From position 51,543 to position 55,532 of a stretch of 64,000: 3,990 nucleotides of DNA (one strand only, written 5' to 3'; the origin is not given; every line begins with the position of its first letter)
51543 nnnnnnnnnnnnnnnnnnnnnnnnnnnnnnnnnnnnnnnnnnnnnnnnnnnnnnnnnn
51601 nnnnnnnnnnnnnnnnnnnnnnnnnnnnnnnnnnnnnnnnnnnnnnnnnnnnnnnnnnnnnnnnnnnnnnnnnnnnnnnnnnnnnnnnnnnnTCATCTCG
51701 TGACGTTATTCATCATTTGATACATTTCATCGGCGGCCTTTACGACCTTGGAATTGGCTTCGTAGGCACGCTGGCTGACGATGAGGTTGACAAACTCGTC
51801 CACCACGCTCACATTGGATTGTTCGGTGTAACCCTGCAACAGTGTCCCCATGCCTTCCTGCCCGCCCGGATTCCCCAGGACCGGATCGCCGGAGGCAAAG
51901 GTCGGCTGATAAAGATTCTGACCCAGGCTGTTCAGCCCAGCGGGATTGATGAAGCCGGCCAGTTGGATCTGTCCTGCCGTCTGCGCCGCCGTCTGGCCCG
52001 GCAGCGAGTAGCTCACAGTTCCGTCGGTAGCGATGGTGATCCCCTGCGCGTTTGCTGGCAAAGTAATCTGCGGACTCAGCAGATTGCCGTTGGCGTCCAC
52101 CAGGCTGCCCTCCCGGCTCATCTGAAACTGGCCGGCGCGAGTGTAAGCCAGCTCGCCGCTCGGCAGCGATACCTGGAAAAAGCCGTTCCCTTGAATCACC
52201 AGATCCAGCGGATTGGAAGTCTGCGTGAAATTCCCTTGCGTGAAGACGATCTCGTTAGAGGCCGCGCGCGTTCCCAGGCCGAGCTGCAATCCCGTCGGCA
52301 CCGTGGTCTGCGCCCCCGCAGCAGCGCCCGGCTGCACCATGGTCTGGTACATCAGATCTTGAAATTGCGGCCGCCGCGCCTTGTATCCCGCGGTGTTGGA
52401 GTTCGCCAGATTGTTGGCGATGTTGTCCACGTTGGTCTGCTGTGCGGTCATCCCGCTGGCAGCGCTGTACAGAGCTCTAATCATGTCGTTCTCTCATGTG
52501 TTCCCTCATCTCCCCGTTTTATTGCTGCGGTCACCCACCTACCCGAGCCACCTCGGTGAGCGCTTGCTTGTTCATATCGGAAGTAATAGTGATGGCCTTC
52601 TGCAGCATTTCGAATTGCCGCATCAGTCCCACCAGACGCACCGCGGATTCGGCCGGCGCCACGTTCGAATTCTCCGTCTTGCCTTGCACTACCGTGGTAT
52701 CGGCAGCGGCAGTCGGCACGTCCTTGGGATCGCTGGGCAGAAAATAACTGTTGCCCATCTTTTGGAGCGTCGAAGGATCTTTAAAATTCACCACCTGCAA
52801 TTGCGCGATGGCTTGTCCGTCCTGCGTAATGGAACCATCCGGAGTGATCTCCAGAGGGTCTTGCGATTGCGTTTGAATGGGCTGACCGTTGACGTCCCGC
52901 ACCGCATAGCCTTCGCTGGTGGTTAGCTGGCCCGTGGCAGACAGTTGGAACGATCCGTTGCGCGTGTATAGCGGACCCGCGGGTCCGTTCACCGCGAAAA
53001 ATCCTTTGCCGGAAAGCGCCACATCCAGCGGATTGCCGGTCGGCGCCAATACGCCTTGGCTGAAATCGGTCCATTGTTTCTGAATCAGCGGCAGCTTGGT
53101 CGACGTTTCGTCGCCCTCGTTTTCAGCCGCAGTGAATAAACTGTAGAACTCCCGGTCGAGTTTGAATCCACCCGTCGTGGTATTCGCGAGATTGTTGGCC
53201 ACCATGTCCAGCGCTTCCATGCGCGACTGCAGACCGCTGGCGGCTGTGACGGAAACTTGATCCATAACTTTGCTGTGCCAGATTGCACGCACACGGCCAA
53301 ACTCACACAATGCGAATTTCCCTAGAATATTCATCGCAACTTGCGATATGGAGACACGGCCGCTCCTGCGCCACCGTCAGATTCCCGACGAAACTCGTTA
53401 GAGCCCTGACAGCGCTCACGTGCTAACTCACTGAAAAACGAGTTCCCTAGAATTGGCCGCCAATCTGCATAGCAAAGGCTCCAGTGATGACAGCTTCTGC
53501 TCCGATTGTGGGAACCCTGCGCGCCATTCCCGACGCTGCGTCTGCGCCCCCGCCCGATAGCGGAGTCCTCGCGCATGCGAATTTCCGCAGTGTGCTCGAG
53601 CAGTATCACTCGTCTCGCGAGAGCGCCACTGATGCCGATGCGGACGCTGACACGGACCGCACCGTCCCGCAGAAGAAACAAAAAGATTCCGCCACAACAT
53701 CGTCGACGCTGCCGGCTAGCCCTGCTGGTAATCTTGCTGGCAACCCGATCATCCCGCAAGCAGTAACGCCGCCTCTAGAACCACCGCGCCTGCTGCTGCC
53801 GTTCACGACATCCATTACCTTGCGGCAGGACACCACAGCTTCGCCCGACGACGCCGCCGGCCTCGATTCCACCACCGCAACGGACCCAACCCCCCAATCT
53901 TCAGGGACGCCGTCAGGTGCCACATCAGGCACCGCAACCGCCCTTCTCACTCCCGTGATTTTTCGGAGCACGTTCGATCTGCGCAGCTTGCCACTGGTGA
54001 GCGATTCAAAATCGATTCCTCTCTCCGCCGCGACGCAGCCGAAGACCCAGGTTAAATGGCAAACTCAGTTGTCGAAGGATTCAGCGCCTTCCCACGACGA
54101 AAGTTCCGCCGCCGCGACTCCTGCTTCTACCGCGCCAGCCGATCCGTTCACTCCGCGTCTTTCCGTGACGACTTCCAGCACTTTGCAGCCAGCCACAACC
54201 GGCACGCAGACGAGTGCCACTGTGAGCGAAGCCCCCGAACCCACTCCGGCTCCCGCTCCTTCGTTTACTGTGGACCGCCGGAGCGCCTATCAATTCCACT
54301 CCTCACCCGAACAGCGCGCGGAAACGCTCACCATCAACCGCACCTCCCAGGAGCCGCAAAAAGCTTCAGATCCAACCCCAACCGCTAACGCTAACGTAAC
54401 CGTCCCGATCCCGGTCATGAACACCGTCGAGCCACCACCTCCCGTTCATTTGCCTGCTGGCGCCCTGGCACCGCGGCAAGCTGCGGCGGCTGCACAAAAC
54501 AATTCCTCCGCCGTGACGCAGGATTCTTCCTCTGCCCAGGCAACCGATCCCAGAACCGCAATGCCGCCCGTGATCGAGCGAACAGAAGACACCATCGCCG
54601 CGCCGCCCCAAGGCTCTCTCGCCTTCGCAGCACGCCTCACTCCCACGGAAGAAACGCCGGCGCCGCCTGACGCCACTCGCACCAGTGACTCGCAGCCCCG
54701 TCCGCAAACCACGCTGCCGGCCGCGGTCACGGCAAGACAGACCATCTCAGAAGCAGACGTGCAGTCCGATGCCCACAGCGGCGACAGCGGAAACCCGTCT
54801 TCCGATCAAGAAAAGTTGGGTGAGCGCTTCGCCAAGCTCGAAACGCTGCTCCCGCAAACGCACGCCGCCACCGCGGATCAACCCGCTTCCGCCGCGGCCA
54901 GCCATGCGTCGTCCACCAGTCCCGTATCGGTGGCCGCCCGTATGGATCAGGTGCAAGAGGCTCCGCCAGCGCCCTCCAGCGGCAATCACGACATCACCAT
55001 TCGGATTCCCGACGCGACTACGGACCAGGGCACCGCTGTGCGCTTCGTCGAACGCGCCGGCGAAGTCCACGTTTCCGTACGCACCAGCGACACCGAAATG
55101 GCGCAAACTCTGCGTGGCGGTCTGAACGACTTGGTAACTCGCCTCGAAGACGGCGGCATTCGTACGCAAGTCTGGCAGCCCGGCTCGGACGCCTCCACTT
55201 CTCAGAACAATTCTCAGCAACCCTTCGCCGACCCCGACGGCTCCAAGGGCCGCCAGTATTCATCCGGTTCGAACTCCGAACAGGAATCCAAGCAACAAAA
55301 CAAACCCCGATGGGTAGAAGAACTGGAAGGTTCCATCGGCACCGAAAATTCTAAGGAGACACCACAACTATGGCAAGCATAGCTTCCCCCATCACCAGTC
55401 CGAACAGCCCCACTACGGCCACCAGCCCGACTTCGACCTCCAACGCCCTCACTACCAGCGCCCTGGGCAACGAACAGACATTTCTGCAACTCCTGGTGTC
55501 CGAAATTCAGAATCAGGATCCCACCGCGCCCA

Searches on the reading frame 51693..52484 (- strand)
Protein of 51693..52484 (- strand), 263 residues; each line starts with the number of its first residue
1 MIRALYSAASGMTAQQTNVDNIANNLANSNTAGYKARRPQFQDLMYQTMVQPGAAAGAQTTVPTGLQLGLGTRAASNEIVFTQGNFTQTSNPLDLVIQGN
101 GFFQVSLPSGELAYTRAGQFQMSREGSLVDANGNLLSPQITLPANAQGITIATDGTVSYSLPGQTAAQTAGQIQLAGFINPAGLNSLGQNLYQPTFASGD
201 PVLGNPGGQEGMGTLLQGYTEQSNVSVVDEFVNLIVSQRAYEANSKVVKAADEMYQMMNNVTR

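Call 17: search_protein_families(library=pfam, proteins=[window:51693-52484:-], max_evalue=0.001)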
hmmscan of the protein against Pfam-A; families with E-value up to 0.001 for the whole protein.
window:51693-52484:- (263 aa): 3 families
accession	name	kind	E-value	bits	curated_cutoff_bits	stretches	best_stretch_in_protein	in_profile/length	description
PF22692.1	LlgE_F_G_D1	-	6.9e-26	90.6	27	1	97-159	2-64/64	Flagellar hook protein FlgE/F/G D1 domain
PF06429.18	Flg_bbr_C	-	2.2e-19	69.1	23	1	217-260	2-45/46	Flagellar basal body rod FlgEFG protein C-terminal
PF00460.25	Flg_bb_rod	-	1.6e-09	37.9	20.7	1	5-35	1-31/31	Flagella basal body rod protein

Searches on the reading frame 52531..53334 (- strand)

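Call 17: search_protein_families(library=pfam, proteins=[window:52531-53334:-], max_evalue=0.001)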
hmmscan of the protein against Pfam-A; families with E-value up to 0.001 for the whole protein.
window:52531-53334:- (267 aa): 3 families
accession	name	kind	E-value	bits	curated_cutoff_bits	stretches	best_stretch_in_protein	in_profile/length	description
PF22692.1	LlgE_F_G_D1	-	3.1e-14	53.3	27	1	106-170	1-63/64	Flagellar hook protein FlgE/F/G D1 domain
PF06429.18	Flg_bbr_C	-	6.2e-09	35.7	23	1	217-259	2-44/46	Flagellar basal body rod FlgEFG protein C-terminal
PF00460.25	Flg_bb_rod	-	7.1e-06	26.3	20.7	1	30-58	3-31/31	Flagella basal body rod protein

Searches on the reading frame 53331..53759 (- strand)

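Call 17: search_protein_families(library=pfam, proteins=[window:53331-53759:-], max_evalue=0.001)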
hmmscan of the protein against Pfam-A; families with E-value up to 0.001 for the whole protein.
window:53331-53759:- (142 aa): 0 families

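Call 49: search_protein_families(library=pfam, proteins=[window:53331-53759:-], max_evalue=0.1)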
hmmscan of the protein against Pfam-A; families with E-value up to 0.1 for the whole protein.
window:53331-53759:- (142 aa): 1 family
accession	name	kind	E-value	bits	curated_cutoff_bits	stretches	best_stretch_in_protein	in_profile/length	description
PF10258.14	PHAX_RNA-bd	-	0.029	14.8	25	1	16-32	50-66/84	Phosphorylated adapter RNA export protein, RNA-binding domain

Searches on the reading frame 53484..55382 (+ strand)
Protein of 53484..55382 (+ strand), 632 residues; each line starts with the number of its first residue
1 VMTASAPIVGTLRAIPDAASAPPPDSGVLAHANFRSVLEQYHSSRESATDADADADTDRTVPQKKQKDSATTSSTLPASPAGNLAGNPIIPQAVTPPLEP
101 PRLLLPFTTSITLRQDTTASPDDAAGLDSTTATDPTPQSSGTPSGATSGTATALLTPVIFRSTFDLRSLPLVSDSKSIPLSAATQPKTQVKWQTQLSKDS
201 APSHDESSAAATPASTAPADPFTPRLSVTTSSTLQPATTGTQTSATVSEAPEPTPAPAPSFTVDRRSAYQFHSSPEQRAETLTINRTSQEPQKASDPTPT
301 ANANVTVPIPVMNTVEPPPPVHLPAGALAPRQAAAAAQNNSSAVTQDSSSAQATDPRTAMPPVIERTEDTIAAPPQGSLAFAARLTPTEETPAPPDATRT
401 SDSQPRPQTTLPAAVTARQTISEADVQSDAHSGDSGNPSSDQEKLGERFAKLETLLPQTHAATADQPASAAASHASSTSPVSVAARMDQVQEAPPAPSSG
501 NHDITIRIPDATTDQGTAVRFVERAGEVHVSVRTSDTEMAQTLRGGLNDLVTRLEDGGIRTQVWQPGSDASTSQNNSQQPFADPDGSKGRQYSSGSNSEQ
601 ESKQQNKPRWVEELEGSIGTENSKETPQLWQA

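Call 17: search_protein_families(library=pfam, proteins=[window:53484-55382:+], max_evalue=0.001)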
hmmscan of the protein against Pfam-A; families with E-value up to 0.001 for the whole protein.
window:53484-55382:+ (632 aa): 0 families

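Call 49: search_protein_families(library=pfam, proteins=[window:53484-55382:+], max_evalue=0.1)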
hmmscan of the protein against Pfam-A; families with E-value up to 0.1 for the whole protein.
window:53484-55382:+ (632 aa): 1 family
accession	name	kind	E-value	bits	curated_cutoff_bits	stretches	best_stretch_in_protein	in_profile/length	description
PF02120.21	Flg_hook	-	0.0089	16.3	29.8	1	524-562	34-72/85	Flagellar hook-length control protein FliK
